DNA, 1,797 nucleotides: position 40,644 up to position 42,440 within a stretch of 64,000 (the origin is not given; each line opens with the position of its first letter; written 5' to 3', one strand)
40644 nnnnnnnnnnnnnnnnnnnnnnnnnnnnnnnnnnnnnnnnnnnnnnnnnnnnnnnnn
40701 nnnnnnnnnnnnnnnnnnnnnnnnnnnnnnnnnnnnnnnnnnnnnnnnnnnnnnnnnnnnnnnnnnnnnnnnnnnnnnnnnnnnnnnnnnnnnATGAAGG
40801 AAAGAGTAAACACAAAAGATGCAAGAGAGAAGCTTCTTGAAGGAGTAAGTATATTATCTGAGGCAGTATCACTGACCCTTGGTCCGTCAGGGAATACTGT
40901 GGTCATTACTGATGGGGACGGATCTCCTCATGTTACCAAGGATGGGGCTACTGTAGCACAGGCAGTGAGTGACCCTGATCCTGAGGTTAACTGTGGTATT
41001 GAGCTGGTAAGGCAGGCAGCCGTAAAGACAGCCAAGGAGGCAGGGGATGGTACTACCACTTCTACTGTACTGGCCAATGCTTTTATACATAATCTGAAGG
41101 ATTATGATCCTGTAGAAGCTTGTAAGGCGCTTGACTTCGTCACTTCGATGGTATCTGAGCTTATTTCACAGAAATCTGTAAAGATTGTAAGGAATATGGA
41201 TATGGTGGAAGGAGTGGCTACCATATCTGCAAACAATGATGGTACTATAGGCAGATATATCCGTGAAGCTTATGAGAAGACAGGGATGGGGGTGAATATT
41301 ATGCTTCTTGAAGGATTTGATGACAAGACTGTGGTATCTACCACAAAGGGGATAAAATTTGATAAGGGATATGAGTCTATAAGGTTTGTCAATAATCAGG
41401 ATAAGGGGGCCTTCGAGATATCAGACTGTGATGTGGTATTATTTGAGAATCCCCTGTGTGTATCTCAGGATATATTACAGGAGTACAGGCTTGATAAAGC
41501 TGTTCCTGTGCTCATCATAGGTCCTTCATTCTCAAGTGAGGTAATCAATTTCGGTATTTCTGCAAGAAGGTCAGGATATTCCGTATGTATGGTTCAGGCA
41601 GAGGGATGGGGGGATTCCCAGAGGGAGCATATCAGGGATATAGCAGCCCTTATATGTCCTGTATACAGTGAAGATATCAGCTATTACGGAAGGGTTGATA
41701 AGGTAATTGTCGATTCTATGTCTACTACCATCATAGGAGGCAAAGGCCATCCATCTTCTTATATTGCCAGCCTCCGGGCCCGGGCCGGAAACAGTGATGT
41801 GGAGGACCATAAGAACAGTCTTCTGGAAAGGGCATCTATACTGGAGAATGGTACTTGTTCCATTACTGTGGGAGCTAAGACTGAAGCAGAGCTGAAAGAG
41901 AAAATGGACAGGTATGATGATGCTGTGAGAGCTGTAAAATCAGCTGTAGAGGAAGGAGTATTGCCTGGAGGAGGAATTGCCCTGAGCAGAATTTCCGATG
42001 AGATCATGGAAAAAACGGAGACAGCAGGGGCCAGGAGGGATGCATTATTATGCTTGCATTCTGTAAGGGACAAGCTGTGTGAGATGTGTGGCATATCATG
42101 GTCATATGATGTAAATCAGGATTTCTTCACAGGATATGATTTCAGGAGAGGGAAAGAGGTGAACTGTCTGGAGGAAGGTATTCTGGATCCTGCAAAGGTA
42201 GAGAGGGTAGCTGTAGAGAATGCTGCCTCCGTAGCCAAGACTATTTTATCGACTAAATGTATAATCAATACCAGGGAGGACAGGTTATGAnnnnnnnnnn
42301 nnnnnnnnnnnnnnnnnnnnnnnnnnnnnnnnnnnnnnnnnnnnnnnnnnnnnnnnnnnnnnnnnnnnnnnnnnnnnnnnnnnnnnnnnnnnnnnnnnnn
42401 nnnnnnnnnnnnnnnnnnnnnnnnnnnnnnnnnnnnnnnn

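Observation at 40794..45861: Phage-encoded chaperonin pair: GroEL-like (498 aa) and a separate GroES-like co-chaperonin candidate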

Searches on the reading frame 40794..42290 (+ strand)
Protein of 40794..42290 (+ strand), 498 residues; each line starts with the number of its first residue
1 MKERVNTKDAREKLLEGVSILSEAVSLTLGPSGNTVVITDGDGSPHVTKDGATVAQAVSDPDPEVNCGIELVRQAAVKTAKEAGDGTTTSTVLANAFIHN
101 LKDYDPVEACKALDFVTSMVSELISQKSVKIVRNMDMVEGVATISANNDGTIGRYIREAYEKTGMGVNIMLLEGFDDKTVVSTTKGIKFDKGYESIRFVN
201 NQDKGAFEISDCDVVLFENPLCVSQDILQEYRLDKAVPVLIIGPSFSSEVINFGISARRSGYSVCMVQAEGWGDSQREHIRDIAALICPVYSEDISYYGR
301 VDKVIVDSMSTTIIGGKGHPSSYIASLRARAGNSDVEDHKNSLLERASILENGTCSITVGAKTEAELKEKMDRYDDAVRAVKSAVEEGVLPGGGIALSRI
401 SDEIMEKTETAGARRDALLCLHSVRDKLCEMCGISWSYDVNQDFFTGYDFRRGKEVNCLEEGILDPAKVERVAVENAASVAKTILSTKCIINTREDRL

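Call 3: search_protein_families(library=pfam, proteins=[window:40794-42290:+], max_evalue=1)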
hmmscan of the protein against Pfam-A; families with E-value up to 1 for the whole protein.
window:40794-42290:+ (498 aa): 3 families
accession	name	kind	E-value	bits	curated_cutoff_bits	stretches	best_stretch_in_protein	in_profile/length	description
PF00118.29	Cpn60_TCP1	-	9e-39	133.9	34.3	2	21-225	1-214/490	TCP-1/cpn60 chaperonin family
PF22313.1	DIP0205-like_N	-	0.017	15.5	27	0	103-125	26-48/57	DIP0205-like, N-terminal domain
PF19911.4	DUF6384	-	0.055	13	25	1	74-191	146-263/308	Family of unknown function (DUF6384)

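Call 4: search_protein_families(library=phrogs, proteins=[window:40794-42290:+], max_evalue=0.01)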
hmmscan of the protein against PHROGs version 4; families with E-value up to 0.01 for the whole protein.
window:40794-42290:+ (498 aa): 1 family
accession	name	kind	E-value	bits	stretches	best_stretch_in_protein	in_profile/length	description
phrog_5725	-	other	1.1e-102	345.4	1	2-494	5-534/540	chaperonin groEL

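Call 6: search_dna_similar(query=window:40794-42290:+, collection=phages, mode=protein, max_rows=30)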
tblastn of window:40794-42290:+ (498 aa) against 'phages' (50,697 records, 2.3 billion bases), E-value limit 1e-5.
Records with a match: 282; places in all: 282; records where one place covers at least 80% of the query: 226.
Best place of each record, by identity: >=99% 1; <60% 281.
By first word of the organism name: Vibrio 89; Flavobacterium 73; Aeromonas 15; Staphylococcus 11; Pseudomonas 11; Cellulophaga 9; Bacillus 8; uncultured 7; Listeria 7; Klebsiella 7; and 20 more.
By host as written in the record: - 80; Flavobacterium sp. BAL314 68; Aeromonas hydrophila 9; Staphylococcus aureus 8; Listeria monocytogenes 7; Flavobacterium sp. LMO8 4; Cellulophaga sp. HaHa_2_95 4; Pseudomonas aeruginosa 4; and 67 more.
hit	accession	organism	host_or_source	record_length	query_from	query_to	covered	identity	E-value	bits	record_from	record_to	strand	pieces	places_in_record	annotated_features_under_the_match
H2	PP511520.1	Dulem virus 41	Varecia variegata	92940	1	498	100%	99.6%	0e+0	1013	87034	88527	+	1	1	GroEL protein | hypothetical protein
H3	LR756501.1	uncultured phage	metagenomic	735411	9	497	98%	35.9%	2e-77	270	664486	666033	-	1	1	record has no annotation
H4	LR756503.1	uncultured phage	metagenomic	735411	9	497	98%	35.9%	2e-77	270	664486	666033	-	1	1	record has no annotation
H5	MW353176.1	Flavobacterium phage vB_FspM_immuto_3-5A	Flavobacterium sp. LMO8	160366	7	491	97%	35.1%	6e-72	254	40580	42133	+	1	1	chaperonin GroEL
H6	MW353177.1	Flavobacterium phage vB_FspM_immuto_13-6C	Flavobacterium sp. LMO8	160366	7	491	97%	35.1%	6e-72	254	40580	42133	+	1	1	chaperonin GroEL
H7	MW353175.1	Flavobacterium phage vB_FspM_immuto_2-6A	Flavobacterium sp. LMO8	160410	7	491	97%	35.1%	6e-72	254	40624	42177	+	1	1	chaperonin GroEL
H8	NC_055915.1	Flavobacterium phage vB_FspM_immuto_2-6A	Flavobacterium sp. LMO8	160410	7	491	97%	35.1%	6e-72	254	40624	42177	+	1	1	chaperonin groEL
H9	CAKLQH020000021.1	Acinetobacter phage MD-2021a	not known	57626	10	491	97%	34.8%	1e-69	248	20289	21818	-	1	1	groL: chaperonin Cpn60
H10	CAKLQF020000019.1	Acinetobacter phage MD-2021a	not known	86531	10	491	97%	34.8%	1e-69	248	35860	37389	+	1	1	groL: chaperonin Cpn60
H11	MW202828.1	Caudoviricetes sp.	Manatee Spring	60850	9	491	97%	34.2%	5e-59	216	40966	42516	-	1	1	groeL | chaperonin 10 kd subunit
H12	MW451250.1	Vibrio phage phiTY18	Vibrio parahaemolyticus TY18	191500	9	492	97%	33.9%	4e-70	249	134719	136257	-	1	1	record has no annotation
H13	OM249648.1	Vibrio phage phiKT1024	Vibrio sp.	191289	9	492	97%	33.9%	5e-70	248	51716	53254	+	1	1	putative chaperonin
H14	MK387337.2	Vibrio phage Va1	Vibrio alginolyticus NBRC 15630 = ATCC ...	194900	9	491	97%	33.7%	3e-70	249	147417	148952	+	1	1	chaperonin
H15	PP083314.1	Vibrio phage VB_VaC_SRILMA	Vibrio alginolyticus CECT 521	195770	9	491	97%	33.7%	3e-70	249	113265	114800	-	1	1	chaperonin groEL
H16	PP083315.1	Vibrio phage VB_VaC_TDDLMA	Vibrio alginolyticus CECT 521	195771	9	491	97%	33.7%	3e-70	249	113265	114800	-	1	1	chaperonin groEL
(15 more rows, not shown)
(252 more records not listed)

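Call 9: search_solved_structures(query=window:40794-42290:+, show_alignments=1, max_evalue=0.001)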
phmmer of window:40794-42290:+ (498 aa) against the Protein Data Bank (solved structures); distinct sequences matched with E-value up to 0.001: 142 (the best 60 are shown).
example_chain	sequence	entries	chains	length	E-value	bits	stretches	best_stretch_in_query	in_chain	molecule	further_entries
8wuw_A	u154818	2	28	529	1.5e-76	261.1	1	5-491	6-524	Chaperonin GroEL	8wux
9rwr_A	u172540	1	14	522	6.9e-76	258.9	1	8-493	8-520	Ancestral Fibrobacteres-Chlorobi-Bacteroidetes Group Chaperonin (AFCB)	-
1iok_A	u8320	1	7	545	2.8e-71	243.7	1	7-493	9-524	CHAPERONIN 60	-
4v4o_A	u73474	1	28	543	3.3e-68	233.6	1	8-494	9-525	cpn60(GroEL)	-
8wuc_A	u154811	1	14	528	7.3e-68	232.4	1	9-491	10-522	Chaperonin GroEL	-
8wu4_A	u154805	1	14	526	1e-67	231.9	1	9-491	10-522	Chaperonin GroEL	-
9mmz_A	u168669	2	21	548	1.8e-66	227.9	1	8-492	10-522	Chaperonin GroEL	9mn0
2eu1_A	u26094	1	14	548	2.3e-66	227.5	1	8-492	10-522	GROEL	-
3c9v_A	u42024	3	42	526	2.3e-66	227.5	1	8-492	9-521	60 kDa chaperonin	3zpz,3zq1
2yey_A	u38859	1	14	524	2.4e-66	227.5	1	8-492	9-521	60 KDA CHAPERONIN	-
4hel_A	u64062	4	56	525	2.4e-66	227.4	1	8-492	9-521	60 kDa chaperonin 4 | Chaperonin GroEL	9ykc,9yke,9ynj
4pkn_G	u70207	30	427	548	2.5e-66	227.4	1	8-492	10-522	60 kDa chaperonin | Chaperonin GroEL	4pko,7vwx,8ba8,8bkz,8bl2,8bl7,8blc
1aon_A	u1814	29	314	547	2.5e-66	227.4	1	8-492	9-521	GROEL | groEL protein | 60 kDa chaperonin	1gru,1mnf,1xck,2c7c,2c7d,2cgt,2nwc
5opx_A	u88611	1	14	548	2.8e-66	227.2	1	8-492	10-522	60 kDa chaperonin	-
5opw_A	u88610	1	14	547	2.9e-66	227.2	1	8-492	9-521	60 kDa chaperonin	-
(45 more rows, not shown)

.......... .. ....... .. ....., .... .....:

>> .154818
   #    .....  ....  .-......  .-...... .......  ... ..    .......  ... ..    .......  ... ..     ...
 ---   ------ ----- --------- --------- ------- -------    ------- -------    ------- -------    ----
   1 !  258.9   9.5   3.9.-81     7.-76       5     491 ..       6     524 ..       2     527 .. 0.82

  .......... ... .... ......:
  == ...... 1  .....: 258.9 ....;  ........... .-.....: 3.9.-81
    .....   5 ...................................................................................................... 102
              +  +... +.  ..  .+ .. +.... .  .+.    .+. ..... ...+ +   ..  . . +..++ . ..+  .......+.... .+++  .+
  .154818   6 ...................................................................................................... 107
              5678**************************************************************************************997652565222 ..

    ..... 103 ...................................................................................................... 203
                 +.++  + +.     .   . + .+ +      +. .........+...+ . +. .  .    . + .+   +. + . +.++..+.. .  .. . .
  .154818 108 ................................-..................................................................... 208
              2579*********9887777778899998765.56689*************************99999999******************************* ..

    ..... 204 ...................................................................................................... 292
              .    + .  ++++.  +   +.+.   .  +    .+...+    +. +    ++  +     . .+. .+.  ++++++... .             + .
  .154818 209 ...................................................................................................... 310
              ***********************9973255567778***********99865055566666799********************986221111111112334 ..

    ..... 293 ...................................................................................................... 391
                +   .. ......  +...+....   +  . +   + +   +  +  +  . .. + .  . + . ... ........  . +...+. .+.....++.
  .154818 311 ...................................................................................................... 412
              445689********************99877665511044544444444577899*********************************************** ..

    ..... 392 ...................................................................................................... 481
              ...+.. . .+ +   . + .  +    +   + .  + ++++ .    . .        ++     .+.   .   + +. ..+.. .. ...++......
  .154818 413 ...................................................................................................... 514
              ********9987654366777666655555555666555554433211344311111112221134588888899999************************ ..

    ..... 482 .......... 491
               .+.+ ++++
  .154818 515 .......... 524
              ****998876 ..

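Call 19: find_homologous_proteins(query=window:40794-42290:+, max_evalue=1e-20)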
Query window:40794-42290:+ (498 aa): 6889 proteins with E <= 1e-20 among 8000 candidates; the best 120 are listed.
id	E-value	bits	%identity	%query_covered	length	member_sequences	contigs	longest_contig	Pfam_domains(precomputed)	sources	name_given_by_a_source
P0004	0.0e+0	1088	99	100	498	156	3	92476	PF00118.30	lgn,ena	-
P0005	0.0e+0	1033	96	100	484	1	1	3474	PF00118.30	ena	-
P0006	7.5e-195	666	63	99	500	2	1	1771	PF00118.30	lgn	-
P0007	1.7e-148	513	53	99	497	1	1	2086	PF00118.30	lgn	-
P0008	1.3e-140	487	51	99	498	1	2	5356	PF00118.30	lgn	-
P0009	8.9e-114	399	44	99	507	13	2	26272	PF00118.30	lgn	-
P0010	8.0e-109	382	43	99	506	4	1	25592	PF00118.30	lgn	-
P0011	2.6e-81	292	37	97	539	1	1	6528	PF00118.30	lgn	-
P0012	5.2e-79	284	38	97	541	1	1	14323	PF00118.30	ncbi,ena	-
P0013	5.2e-78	281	37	97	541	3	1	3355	PF00118.30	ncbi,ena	-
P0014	4.5e-77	278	35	98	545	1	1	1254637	PF00118.30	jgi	-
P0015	3.5e-76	275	35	98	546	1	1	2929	PF00118.30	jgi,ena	-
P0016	6.6e-76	274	37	98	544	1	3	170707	PF00118.30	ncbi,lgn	ncbi:MAG: chaperonin GroEL [Hydrogenothermaceae bacterium]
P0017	1.1e-75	273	35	98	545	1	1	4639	PF00118.30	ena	-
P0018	1.3e-75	273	37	98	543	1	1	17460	PF00118.30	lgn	-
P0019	1.4e-75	273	36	98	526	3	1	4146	PF00118.30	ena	-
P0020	1.5e-75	273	36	98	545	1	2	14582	PF00118.30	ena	-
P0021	1.9e-75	272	37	97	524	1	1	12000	PF00118.30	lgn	-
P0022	2.4e-75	272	35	98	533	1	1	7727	PF00118.30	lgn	-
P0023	6.4e-75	271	37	98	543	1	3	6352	PF00118.30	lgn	-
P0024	6.6e-75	271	36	98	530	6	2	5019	PF00118.30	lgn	-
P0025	7.0e-75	271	35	98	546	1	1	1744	PF00118.30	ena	-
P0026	7.3e-75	270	37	98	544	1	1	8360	PF00118.30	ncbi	ncbi:MAG: chaperonin GroEL [Hydrogenothermaceae bacterium]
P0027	1.1e-74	270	37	100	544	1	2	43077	PF00118.30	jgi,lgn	jgi:chaperonin GroEL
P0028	1.6e-74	269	37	100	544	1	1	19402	PF00118.30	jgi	-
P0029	1.6e-74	269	37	98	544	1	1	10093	PF00118.30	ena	-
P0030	1.7e-74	269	36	100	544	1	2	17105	PF00118.30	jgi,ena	-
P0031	1.7e-74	269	36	100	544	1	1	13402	PF00118.30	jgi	-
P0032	1.7e-74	269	36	100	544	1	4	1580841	PF00118.30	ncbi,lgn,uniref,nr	ncbi:chaperonin GroEL [Venenivibrio stagnispumantis]|uniref:Chaperonin GroEL n=1 Tax=Venenivibrio st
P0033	1.7e-74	269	37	100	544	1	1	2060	PF00118.30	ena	-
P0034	2.0e-74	269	37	98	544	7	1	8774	PF00118.30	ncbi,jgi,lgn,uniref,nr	ncbi:chaperonin GroEL [Sulfurihydrogenibium sp.]|jgi:chaperonin GroEL|uniref:chaperonin GroEL n=1 Ta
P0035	2.2e-74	269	37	100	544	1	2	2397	PF00118.30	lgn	-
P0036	2.3e-74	269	37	98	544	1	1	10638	PF00118.30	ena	-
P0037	2.3e-74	269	36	100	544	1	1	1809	PF00118.30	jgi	-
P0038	2.4e-74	269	36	100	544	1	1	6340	PF00118.30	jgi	-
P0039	2.6e-74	269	36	100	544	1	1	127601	PF00118.30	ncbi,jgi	-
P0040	2.6e-74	269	36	100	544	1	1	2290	PF00118.30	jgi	-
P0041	2.8e-74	269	37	100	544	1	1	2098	PF00118.30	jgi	jgi:chaperonin GroEL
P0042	3.0e-74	268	37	100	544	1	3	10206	PF00118.30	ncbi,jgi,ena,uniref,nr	ncbi:chaperonin GroEL [Sulfurihydrogenibium yellowstonense]|uniref:Chaperonin GroEL n=1 Tax=Sulfurih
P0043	3.1e-74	268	37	100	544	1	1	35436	PF00118.30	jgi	jgi:chaperonin GroEL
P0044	3.1e-74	268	35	100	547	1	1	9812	PF00118.30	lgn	-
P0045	3.4e-74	268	37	100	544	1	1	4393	PF00118.30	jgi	jgi:chaperonin GroEL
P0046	3.6e-74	268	37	98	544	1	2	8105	PF00118.30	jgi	jgi:chaperonin GroEL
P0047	3.6e-74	268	36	100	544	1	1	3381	PF00118.30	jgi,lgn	-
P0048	3.6e-74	268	37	98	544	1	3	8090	PF00118.30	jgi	jgi:chaperonin GroEL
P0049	3.7e-74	268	36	100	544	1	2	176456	PF00118.30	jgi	-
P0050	3.8e-74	268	37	100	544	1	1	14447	PF00118.30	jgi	jgi:chaperonin GroL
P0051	3.8e-74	268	35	98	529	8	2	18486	PF00118.30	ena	-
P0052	3.9e-74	268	35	97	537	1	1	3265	PF00118.30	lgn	-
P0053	4.0e-74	268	36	100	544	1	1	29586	PF00118.30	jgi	jgi:chaperonin GroEL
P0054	4.2e-74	268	35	100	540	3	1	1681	PF00118.30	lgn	-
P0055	4.5e-74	268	37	98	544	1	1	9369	PF00118.30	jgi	-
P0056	4.5e-74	268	36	100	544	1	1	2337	PF00118.30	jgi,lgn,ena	-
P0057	4.5e-74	268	36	100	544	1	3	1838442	PF00118.30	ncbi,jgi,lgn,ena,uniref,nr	ncbi:MAG TPA: chaperonin GroEL [Sulfurihydrogenibium sp.]|uniref:Chaperonin GroEL n=1 Tax=Sulfurihyd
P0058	4.7e-74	268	37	100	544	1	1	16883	PF00118.30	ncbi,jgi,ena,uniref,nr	ncbi:chaperonin GroEL [Sulfurihydrogenibium sp.]|jgi:chaperonin GroEL|uniref:chaperonin GroEL n=1 Ta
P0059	4.8e-74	268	36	100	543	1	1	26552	PF00118.30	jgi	-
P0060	5.0e-74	268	37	98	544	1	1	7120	PF00118.30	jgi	-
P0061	5.0e-74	268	37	100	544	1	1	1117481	PF00118.30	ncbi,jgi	-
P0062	5.7e-74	267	37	98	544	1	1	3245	PF00118.30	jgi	jgi:chaperonin GroEL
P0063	6.6e-74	267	36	100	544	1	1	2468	PF00118.30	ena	-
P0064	8.0e-74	267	36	100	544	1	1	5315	PF00118.30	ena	-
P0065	8.5e-74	267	35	97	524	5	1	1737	PF00118.30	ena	-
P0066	8.8e-74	267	36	100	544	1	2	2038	PF00118.30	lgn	-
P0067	9.1e-74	267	37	98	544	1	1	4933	PF00118.30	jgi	-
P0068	9.2e-74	267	36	100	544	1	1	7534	PF00118.30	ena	-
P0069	9.6e-74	267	37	98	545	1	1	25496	PF00118.30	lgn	-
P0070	9.8e-74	267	36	99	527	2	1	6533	PF00118.30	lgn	-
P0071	1.2e-73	266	37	98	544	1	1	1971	PF00118.30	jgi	jgi:chaperonin GroEL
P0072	1.2e-73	266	36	97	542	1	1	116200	PF00118.30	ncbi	-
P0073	1.3e-73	266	36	100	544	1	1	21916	PF00118.30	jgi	jgi:chaperonin GroEL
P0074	1.4e-73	266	35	98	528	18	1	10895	PF00118.30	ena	-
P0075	1.4e-73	266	34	100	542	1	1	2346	PF00118.30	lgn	-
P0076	1.5e-73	266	37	98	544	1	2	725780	PF00118.30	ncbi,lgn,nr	ncbi:MAG: chaperonin GroEL [Hydrogenothermaceae bacterium]|nr:chaperonin GroEL [Hydrogenothermaceae 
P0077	1.7e-73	266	36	97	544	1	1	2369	PF00118.30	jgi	jgi:chaperonin GroEL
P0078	2.0e-73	266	36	97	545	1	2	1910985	PF00118.30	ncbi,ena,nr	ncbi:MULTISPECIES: chaperonin GroEL [unclassified Persephonella]|nr:chaperonin GroEL [Persephonella 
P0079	2.4e-73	265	36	100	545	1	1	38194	PF00118.30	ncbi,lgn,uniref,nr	ncbi:chaperonin GroEL [Sulfurihydrogenibium subterraneum]|uniref:chaperonin GroEL n=1 Tax=Sulfurihyd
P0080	2.5e-73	265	36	97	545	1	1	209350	PF00118.30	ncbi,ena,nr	ncbi:chaperonin GroEL [Persephonella sp.]|nr:chaperonin GroEL [Persephonella sp.]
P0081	2.5e-73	265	37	98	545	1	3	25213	PF00118.30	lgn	-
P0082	2.8e-73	265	34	98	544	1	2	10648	PF00118.30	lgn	-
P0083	2.8e-73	265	36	100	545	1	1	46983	PF00118.30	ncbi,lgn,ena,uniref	ncbi:MAG: chaperonin GroEL [Sulfurihydrogenibium sp.]|uniref:chaperonin GroEL n=1 Tax=Sulfurihydroge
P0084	3.0e-73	265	36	98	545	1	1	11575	PF00118.30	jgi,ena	-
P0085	3.0e-73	265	37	98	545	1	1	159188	PF00118.30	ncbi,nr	ncbi:MAG: chaperonin GroEL [Hydrogenothermaceae bacterium]|nr:chaperonin GroEL [Hydrogenothermaceae 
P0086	3.2e-73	265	36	98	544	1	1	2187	PF00118.30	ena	-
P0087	4.2e-73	265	36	97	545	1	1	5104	PF00118.30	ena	-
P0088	4.2e-73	265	36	97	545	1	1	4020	PF00118.30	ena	-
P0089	4.6e-73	265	36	98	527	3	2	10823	PF00118.30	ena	-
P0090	5.5e-73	264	36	98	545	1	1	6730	PF00118.30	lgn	-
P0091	5.7e-73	264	36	99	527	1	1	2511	PF00118.30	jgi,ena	-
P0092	6.5e-73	264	36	98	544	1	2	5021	PF00118.30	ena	-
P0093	7.6e-73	264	35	98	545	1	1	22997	PF00118.30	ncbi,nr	ncbi:MAG: chaperonin GroEL [Aquificaceae bacterium]|nr:chaperonin GroEL [Aquificaceae bacterium]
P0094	8.0e-73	264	36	97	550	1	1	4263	PF00118.30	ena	-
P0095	8.3e-73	264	36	97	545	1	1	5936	PF00118.30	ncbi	-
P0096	8.3e-73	264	34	100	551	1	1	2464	PF00118.30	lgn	-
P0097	8.5e-73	264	36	100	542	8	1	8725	PF00118.30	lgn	-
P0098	8.6e-73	264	35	98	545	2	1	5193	PF00118.30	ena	-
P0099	1.0e-72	263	37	98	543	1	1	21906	PF00118.30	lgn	-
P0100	1.3e-72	263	36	97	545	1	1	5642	PF00118.30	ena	-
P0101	1.4e-72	263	37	98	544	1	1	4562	PF00118.30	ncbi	-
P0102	1.4e-72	263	34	100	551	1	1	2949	PF00118.30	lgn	-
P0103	1.4e-72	263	36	98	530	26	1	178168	PF00118.30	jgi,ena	jgi:chaperonin GroEL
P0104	1.4e-72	263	36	97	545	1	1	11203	PF00118.30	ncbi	-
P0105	1.6e-72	263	35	98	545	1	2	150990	PF00118.30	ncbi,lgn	ncbi:MAG: chaperonin GroEL [Aquificota bacterium]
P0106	1.6e-72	263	34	100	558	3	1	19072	PF00118.30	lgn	-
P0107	1.8e-72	263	36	98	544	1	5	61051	PF00118.30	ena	-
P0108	1.9e-72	263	37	97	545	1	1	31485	PF00118.30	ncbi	-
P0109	2.2e-72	262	37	97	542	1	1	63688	PF00118.30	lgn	-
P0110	2.3e-72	262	35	97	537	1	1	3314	PF00118.30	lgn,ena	-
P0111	2.3e-72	262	35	99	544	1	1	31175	PF00118.30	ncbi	-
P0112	2.6e-72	262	34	98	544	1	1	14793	PF00118.30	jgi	-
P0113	3.1e-72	262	36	97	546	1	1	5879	PF00118.30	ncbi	-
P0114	3.1e-72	262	36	98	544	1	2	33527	PF00118.30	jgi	jgi:chaperonin GroEL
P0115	3.4e-72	262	33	100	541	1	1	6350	PF00118.30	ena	-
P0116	3.7e-72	262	33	100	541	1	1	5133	PF00118.30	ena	-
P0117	3.8e-72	261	36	98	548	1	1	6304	PF00118.30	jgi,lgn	-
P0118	3.9e-72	261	36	99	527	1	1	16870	PF00118.30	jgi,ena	-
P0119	4.4e-72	261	36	98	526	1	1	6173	PF00118.30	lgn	-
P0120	4.4e-72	261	37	100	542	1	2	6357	PF00118.30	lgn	-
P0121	7.9e-72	260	36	98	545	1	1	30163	PF00118.30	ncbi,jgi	-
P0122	8.5e-72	260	34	98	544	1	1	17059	PF00118.30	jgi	-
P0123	8.7e-72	260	36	98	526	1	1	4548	PF00118.30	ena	-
